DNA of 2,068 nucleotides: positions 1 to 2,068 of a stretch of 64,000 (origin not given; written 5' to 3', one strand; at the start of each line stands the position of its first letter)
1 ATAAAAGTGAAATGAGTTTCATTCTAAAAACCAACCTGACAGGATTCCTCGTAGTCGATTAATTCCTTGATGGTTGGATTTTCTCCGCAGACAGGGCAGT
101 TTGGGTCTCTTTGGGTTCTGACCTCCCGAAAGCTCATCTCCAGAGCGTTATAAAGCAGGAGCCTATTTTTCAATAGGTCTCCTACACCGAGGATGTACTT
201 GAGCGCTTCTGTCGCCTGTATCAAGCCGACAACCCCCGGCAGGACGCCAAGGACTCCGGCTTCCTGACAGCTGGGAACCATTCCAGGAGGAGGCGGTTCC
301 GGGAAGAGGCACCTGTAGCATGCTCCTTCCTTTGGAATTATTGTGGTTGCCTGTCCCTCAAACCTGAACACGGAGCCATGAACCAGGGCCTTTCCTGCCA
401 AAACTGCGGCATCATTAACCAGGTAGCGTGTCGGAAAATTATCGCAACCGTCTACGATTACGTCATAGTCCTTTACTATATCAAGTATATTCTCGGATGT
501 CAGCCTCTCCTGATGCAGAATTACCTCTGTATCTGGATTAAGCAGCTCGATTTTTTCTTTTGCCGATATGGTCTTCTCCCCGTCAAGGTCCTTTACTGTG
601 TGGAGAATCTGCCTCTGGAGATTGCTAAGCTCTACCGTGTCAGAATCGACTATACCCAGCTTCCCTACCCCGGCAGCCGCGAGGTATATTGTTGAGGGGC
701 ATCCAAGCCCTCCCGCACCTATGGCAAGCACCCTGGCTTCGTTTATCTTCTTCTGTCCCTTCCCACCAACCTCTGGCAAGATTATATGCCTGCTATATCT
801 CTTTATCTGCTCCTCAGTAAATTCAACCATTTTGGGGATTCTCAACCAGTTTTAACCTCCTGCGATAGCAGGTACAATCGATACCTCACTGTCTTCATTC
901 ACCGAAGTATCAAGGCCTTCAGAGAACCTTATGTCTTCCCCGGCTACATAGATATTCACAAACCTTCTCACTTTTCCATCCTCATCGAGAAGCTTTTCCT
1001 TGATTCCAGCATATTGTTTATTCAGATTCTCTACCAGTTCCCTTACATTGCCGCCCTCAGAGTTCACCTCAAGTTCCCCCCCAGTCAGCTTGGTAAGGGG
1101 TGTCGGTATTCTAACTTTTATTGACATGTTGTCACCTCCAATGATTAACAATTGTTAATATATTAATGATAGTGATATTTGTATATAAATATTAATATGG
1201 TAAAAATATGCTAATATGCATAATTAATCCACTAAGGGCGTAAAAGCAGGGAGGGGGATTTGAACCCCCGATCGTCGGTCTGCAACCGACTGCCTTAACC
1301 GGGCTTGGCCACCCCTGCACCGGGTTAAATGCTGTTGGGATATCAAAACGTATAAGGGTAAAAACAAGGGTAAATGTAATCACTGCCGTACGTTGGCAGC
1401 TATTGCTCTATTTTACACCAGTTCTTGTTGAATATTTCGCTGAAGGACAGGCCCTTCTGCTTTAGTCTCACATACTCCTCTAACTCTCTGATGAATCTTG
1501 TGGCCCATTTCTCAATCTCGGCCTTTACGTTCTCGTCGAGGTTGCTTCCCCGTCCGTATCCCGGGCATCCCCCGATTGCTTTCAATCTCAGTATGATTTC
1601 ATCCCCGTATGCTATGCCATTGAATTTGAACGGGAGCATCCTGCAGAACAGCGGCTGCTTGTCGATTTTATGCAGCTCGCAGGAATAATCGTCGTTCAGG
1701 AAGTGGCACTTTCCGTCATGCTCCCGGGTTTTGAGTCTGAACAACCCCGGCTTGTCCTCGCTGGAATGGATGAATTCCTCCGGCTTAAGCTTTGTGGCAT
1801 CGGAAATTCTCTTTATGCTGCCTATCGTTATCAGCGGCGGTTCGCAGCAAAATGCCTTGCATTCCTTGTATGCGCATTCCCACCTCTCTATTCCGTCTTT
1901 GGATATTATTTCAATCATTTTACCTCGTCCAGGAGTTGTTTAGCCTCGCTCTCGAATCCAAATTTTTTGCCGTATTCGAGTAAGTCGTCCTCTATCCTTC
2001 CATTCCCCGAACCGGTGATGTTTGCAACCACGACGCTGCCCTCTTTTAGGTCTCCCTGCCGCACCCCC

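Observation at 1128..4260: Shared palindrome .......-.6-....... positioned 8-9 nt upstream of the TATA box of four sulfur/Fe-S-related transcription units: a candidate regulon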

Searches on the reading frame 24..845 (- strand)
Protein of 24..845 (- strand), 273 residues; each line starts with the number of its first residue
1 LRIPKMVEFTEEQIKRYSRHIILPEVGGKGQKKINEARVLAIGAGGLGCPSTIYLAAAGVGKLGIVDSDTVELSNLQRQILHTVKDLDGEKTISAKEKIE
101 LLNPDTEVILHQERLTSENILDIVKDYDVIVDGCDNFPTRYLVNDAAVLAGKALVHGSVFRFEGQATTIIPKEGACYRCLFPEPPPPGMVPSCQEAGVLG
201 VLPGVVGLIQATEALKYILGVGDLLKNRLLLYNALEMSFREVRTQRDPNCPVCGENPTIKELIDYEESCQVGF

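Call 7: search_protein_families(library=pfam, proteins=[window:24-845:-])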
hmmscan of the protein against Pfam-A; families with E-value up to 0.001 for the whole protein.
window:24-845:- (273 aa): 1 family
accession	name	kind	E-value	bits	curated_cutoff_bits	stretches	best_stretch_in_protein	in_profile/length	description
PF00899.27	ThiF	-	1.4e-83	280.1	28.1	1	17-252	1-238/238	ThiF family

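Call 8: search_protein_families(library=ncbifam, proteins=[window:24-845:-])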
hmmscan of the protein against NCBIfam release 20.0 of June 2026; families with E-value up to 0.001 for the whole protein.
window:24-845:- (273 aa): 22 families
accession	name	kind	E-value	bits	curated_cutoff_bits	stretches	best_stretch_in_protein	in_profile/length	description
NF006444.0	PRK08762.1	equivalog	1.2e-121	406.1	449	1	8-270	119-384/387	molybdopterin-synthase adenylyltransferase MoeB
NF005646.0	PRK07411.1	equivalog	1.1e-110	370.4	633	1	6-271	8-267/390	molybdopterin-synthase adenylyltransferase MoeB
NF005902.0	PRK07878.1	equivalog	6.3e-108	361.1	647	1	8-271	14-275/392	adenylyltransferase/sulfurtransferase MoeZ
NF047750.1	SAMPActivE1UbaA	equivalog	3e-106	354.7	450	1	9-271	5-267/270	SAMP-activating enzyme E1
NF004281.0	PRK05690.1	subfamily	1.6e-86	289.6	266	1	6-254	2-249/250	molybdopterin-synthase adenylyltransferase MoeB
TIGR02356.1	adenyl_thiF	equivalog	4.4e-72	241.7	275.25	1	16-218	1-203/203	thiazole biosynthesis adenylyltransferase ThiF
NF004111.0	PRK05600.1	equivalog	3.9e-69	233.5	437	1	4-251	9-259/371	ThiF family adenylyltransferase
TIGR02355.1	moeB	equivalog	4.1e-60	203.2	376.55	1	15-253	3-240/240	molybdopterin-synthase adenylyltransferase MoeB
NF006204.0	PRK08328.1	equivalog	6.9e-56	189.4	339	1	10-239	3-226/231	hypothetical protein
NF009123.0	PRK12475.1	subfamily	1.1e-49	169.5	510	1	15-262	3-252/338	MoeB/ThiF family adenylyltransferase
NF006395.0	PRK08644.1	equivalog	1.7e-27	96.5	159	1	27-158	21-153/215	sulfur carrier protein ThiS adenylyltransferase ThiF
TIGR02354.1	thiF_fam2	equivalog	5e-22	78.8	152.2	1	31-146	16-130/200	thiamine biosynthesis protein ThiF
TIGR01408.1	Ube1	subfamily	9.6e-17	60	750.05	1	25-193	408-583/1008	ubiquitin-activating enzyme E1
NF006077.0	PRK08223.1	equivalog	1.2e-16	60.5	266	1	28-138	20-130/296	hypothetical protein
NF005901.0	PRK07877.1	equivalog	2.4e-13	49.2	476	1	26-147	97-217/722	Rv1355c family protein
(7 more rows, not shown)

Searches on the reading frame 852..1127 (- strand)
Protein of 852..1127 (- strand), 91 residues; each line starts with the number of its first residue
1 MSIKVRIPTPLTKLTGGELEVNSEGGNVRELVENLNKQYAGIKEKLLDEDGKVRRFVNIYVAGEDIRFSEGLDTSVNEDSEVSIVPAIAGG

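Call 7: search_protein_families(library=pfam, proteins=[window:852-1127:-])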
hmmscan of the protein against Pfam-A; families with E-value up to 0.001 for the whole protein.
window:852-1127:- (91 aa): 1 family
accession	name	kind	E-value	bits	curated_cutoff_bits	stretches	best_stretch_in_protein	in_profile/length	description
PF02597.26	ThiS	-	2.3e-14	54.2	22.5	1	5-91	1-76/76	ThiS family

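Call 8: search_protein_families(library=ncbifam, proteins=[window:852-1127:-])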
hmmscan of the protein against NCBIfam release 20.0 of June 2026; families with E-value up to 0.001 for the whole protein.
window:852-1127:- (91 aa): 3 families
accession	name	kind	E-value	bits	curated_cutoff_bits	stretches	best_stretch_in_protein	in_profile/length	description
NF041918.1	SAMP1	equivalog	1.2e-15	57.8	60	1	12-91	10-91/91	ubiquitin-like small modifier protein 1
TIGR01687.1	moaD_arch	subfamily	1.1e-11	45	49.5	1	3-91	1-88/88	MoaD family protein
NF053661.1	Urm1_like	equivalog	2.9e-05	24.2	70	1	4-91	1-79/79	Urm1-like protein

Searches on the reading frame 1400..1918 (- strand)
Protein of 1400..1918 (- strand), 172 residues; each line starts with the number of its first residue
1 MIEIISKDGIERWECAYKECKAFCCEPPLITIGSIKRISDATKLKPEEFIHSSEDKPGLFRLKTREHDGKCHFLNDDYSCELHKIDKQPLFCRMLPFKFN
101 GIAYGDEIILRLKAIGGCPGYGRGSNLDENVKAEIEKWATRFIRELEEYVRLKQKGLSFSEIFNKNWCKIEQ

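Call 7: search_protein_families(library=pfam, proteins=[window:1400-1918:-])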
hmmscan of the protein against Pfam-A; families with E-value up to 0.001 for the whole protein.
window:1400-1918:- (172 aa): 0 families

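Call 8: search_protein_families(library=ncbifam, proteins=[window:1400-1918:-])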
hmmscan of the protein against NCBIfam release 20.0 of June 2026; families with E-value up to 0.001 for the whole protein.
window:1400-1918:- (172 aa): 0 families

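Call 73: search_solved_structures(query=window:1400-1918:-, max_evalue=1)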
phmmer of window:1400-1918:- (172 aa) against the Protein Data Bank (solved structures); distinct sequences matched with E-value up to 1: 0.
